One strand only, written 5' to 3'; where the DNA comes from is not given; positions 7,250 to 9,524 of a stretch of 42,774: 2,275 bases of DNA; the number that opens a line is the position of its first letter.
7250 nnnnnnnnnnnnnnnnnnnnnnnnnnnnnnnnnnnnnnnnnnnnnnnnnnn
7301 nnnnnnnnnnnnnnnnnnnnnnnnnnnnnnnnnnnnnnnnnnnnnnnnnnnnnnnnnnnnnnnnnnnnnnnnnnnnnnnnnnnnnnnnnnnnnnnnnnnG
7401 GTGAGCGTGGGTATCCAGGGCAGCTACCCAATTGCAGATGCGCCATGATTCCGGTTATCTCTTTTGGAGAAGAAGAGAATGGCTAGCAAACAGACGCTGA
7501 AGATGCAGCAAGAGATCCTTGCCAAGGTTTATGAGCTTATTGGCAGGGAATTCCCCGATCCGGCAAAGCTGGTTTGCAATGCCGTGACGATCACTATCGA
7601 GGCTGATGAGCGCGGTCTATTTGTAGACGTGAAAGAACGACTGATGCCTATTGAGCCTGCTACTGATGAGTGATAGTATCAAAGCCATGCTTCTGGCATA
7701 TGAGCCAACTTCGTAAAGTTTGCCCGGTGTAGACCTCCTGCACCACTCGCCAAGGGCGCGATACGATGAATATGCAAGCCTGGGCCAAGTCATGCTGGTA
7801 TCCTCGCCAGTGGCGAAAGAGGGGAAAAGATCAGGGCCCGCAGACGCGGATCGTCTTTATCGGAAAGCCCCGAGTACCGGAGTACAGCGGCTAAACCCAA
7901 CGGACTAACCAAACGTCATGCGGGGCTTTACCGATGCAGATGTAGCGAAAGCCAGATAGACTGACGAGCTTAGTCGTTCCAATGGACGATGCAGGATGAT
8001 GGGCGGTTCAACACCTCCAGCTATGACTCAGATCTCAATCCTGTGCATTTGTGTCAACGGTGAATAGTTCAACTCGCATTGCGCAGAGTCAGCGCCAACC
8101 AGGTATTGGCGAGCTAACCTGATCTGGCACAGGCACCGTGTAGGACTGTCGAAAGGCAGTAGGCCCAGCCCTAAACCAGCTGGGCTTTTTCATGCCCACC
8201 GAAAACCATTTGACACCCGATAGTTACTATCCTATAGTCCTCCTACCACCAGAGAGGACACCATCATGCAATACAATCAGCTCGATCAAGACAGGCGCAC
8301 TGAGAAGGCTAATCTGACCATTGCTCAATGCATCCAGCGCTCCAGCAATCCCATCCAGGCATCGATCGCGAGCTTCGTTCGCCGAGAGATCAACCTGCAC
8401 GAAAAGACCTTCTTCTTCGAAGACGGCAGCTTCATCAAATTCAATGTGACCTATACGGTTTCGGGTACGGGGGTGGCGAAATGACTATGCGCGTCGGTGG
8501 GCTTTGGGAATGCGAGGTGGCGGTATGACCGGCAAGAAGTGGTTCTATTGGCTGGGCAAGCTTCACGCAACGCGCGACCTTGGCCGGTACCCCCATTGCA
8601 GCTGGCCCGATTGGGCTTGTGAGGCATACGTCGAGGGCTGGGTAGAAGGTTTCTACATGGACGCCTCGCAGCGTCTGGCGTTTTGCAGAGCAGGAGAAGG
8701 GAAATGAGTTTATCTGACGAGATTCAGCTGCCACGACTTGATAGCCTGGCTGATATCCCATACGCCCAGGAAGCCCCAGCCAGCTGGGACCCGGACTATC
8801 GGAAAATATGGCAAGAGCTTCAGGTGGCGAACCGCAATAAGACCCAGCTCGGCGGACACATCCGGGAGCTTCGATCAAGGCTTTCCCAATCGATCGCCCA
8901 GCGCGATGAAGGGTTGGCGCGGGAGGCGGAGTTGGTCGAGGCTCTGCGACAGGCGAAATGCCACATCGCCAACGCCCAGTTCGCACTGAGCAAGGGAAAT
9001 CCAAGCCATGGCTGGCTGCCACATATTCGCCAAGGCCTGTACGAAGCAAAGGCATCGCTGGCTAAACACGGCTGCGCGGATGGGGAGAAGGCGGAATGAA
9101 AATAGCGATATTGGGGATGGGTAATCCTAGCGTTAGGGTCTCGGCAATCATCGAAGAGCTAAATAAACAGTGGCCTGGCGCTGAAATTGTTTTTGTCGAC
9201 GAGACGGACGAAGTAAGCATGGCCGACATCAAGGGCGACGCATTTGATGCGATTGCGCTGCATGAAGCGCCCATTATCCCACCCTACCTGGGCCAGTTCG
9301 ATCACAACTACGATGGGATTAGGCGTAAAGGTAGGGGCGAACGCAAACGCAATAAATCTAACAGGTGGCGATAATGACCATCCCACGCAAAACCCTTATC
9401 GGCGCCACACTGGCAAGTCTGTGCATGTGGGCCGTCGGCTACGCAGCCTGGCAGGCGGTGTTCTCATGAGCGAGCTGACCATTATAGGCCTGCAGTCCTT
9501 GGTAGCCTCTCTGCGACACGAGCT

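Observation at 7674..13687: About 6 kb accessory island splitting the head-morphogenesis module at the Mu-F / scaffold junction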

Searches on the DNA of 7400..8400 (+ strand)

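Call 30: search_rna_families(source=window, start=7400, end=8400, threshold=evalue, max_evalue=10)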
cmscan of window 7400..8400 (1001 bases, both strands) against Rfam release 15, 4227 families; matches with E-value up to 10: 4.
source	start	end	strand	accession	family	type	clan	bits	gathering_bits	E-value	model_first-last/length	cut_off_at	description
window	7624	7695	-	RF00320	snoZ185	Gene; snRNA; snoRNA; CD-box;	-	16.6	50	2.1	1-86/86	no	Small nucleolar RNA Z185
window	8112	8188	+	RF02226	sX7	Gene; sRNA;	-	15.3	55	4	1-95/95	no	Xanthomonas sRNA sX7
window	8012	8105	-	RF00283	SCARNA18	Gene; snRNA; snoRNA; scaRNA;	-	14.3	40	6.5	1-83/83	no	small Cajal body-specific RNA 18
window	7635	7692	+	RF02292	TtnuCD16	Gene; snRNA; snoRNA; CD-box;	-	13.6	75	7.7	1-58/58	no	Tetrahymena snoRNA TtnuCD16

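Call 33: search_dna_similar(query=window:7674-8265:+, collection=phages, mode=distant, max_evalue=0.01)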
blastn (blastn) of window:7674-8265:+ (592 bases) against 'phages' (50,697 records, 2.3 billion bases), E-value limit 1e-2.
Records with a match: 3; places in all: 3; records where one place covers at least 80% of the query: 0.
Best place of each record, by identity: 90-95% 1; 80-90% 2.
By first word of the organism name: Pseudomonas 3.
By host as written in the record: Pseudomonas syringae pv. tomato Pst235 2; Pseudomonas syringae 7C 1.
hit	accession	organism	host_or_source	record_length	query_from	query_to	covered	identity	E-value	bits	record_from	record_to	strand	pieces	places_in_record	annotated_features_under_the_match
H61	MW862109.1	Pseudomonas phage Medea1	Pseudomonas syringae pv. tomato Pst235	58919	381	467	15%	88.6%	4e-22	111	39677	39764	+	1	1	none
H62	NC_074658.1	Pseudomonas phage Medea1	Pseudomonas syringae pv. tomato Pst235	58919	381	467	15%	88.6%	4e-22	111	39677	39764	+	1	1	none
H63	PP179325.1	Pseudomonas phage Touem01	Pseudomonas syringae 7C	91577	155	195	7%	90.2%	8e-6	57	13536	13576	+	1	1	none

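Call 35: get_annotated_region(hit=H61, flank=2500)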
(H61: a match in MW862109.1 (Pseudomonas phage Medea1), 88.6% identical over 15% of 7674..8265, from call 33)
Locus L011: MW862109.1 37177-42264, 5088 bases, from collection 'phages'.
description: Pseudomonas phage Medea1, complete genome.
organism: Pseudomonas phage Medea1 (NCBI taxid 2834256)
taxonomy: Viruses; Duplodnaviria; Heunggongvirae; Uroviricota; Caudoviricetes
host: Pseudomonas syringae pv. tomato Pst235; source: soil; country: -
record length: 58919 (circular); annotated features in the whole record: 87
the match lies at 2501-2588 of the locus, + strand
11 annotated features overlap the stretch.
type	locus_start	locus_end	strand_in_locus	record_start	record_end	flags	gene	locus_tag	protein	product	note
CDS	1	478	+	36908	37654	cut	-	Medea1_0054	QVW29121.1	repressor protein cI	peptidase S24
CDS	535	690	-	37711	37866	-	-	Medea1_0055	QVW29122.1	hypothetical protein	-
CDS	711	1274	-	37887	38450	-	-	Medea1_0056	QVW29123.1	hypothetical protein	-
CDS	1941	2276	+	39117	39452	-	-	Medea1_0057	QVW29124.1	hypothetical protein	-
CDS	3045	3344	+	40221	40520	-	-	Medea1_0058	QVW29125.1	hypothetical protein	-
CDS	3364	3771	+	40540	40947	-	-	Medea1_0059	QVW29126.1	hypothetical protein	-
CDS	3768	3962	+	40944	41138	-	-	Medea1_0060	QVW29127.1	hypothetical protein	-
CDS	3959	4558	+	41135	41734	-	-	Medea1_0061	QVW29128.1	hypothetical protein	-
CDS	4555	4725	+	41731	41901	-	-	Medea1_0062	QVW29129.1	hypothetical protein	-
CDS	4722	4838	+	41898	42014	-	-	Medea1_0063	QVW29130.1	hypothetical protein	-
CDS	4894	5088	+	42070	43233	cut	-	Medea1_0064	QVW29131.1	hypothetical protein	-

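Call 36: get_annotated_region(hit=H63, flank=2500)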
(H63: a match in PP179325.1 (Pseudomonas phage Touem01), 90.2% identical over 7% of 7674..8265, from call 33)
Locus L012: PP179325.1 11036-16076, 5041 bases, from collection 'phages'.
description: Pseudomonas phage Touem01, complete genome.
organism: Pseudomonas phage Touem01 (NCBI taxid 3138548)
taxonomy: Viruses
host: Pseudomonas syringae 7C; source: apricot soil; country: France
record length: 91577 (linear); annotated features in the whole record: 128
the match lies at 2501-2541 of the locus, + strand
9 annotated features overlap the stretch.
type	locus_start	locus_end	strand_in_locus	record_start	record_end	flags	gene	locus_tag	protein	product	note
CDS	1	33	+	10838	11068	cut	-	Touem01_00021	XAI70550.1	hypothetical protein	-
CDS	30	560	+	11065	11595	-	-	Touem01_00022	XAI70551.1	hypothetical protein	-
CDS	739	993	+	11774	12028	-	-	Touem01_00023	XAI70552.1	hypothetical protein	-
CDS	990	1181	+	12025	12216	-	-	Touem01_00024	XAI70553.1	hypothetical protein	-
CDS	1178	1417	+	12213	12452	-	-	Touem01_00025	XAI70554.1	hypothetical protein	-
CDS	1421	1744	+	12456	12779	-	-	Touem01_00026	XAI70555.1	hypothetical protein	-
CDS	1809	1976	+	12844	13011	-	sti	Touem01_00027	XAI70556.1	subtilase-type protease inhibitor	-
CDS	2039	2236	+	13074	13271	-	-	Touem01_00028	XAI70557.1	hypothetical protein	-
CDS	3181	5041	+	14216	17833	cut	-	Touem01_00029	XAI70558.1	hypothetical protein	-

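Call 37: search_rna_families(sources=[L011, L012], threshold=gathering)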
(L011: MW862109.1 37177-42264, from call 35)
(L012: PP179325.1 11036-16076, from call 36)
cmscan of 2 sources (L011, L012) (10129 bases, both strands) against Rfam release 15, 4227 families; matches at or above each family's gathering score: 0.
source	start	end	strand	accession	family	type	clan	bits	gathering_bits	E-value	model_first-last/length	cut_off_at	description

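Call 99: build_rna_model(alignment_id=A5, structure=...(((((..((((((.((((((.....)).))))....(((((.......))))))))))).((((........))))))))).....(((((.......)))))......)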
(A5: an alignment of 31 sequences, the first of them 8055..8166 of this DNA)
Model R1 built from alignment A5 (31 sequences, 112 columns); structure: as given.
model positions 107; base pairs 31; branch points 3; effective number of sequences 0.81; information 0.59 bits per position. Calibrated on 0.2 Mb of random sequence (short: E-values are rough).
structure used (alignment columns):
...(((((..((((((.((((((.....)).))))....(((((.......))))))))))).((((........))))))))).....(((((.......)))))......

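Call 100: search_with_rna_model(model_id=R1, sources=[window, L001, L002, L005, L007, L011, L012, L013, L015, L020, L021, L023, L027, L029, L035, L039, L049, L050, L057, L058, L059], max_evalue=1)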
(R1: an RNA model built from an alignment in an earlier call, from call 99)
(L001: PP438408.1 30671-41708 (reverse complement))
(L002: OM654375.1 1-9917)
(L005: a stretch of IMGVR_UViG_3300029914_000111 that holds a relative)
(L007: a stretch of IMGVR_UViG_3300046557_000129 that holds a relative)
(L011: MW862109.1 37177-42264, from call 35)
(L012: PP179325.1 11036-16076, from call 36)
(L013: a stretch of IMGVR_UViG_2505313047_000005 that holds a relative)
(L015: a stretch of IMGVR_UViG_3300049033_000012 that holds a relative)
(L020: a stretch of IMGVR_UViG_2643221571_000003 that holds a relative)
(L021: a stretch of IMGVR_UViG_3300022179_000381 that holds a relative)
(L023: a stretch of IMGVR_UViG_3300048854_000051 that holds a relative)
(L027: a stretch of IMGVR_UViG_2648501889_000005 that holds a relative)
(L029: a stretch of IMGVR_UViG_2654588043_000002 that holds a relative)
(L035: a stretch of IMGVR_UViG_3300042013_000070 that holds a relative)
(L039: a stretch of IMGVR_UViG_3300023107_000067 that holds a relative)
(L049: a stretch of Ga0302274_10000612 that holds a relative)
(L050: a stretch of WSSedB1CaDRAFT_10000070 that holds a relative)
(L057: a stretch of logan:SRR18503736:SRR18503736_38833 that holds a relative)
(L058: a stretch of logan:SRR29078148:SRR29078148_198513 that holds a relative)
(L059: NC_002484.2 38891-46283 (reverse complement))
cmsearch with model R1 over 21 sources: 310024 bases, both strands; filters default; matches with E-value up to 1: 13.
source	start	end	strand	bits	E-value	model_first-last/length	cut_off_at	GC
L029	4822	4928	+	137.4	3.4e-28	1-107/107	no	0.61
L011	2503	2609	+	137.2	3.7e-28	1-107/107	no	0.62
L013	8018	8124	+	137.1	4e-28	1-107/107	no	0.61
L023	12383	12489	-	135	1.2e-27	1-107/107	no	0.64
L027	6799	6905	+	133.2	2.9e-27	1-107/107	no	0.61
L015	7108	7214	+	133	3.3e-27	1-107/107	no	0.59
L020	2288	2394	-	132.3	4.8e-27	1-107/107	no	0.59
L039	3294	3399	+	125.5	1.6e-25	1-107/107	no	0.61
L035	2796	2901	+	124.2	3.1e-25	1-107/107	no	0.59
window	8055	8162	+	105.7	4.3e-21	1-107/107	no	0.55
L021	898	1004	+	102.1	2.8e-20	1-107/107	no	0.59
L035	2974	3055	+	18.9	0.13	1-107/107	no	0.6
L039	3494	3553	+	16.6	0.42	1-107/107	no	0.6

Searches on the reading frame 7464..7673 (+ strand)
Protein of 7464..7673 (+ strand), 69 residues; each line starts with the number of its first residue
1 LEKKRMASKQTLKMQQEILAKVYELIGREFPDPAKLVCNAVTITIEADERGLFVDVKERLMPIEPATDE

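Call 5: search_protein_families(library=pfam, proteins=[window:7464-7673:+], max_evalue=0.01)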
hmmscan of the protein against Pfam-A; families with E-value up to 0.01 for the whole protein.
window:7464-7673:+ (69 aa): 0 families

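Call 6: search_protein_families(library=phrogs, proteins=[window:7464-7673:+], max_evalue=0.01)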
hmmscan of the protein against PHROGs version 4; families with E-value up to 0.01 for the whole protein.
window:7464-7673:+ (69 aa): 0 families

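Call 28: search_protein_families(library=pfam, proteins=[window:7479-7673:+], max_evalue=1)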
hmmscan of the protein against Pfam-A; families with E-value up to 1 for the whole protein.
window:7479-7673:+ (64 aa): 1 family
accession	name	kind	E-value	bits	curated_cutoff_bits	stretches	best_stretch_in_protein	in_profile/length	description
PF18437.6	Nup54_C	-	0.078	13.3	26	1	4-21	12-29/39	Nup54 C-terminal interacting domain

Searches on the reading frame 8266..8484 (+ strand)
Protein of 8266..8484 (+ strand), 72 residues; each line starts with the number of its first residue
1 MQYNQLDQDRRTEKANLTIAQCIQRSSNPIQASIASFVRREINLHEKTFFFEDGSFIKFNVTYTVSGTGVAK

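Call 6: search_protein_families(library=phrogs, proteins=[window:8266-8484:+], max_evalue=0.01)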
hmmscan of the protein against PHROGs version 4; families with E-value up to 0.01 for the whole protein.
window:8266-8484:+ (72 aa): 0 families

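Call 28: search_protein_families(library=pfam, proteins=[window:8266-8484:+], max_evalue=1)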
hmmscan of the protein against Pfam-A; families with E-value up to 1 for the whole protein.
window:8266-8484:+ (72 aa): 1 family
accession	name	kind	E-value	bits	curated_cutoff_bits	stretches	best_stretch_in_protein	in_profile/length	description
PF00830.24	Ribosomal_L28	-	0.11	13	27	1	41-63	28-51/60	Ribosomal L28 family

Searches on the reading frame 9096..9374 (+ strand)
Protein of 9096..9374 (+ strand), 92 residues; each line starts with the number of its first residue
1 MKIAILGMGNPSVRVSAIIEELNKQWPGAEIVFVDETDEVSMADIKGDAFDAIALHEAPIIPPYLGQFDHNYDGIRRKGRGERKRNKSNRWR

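Call 6: search_protein_families(library=phrogs, proteins=[window:9096-9374:+], max_evalue=0.01)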
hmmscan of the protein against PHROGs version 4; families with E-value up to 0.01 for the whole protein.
window:9096-9374:+ (92 aa): 0 families

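Call 28: search_protein_families(library=pfam, proteins=[window:9096-9374:+], max_evalue=1)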
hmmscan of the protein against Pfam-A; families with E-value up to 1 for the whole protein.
window:9096-9374:+ (92 aa): 1 family
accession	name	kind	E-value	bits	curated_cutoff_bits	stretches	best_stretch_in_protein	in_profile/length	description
PF22551.1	TY-Chap1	-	0.13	12.3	27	1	14-58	62-105/132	T3SS (YopN, CesT) and YbjN peptide-binding chaperone 1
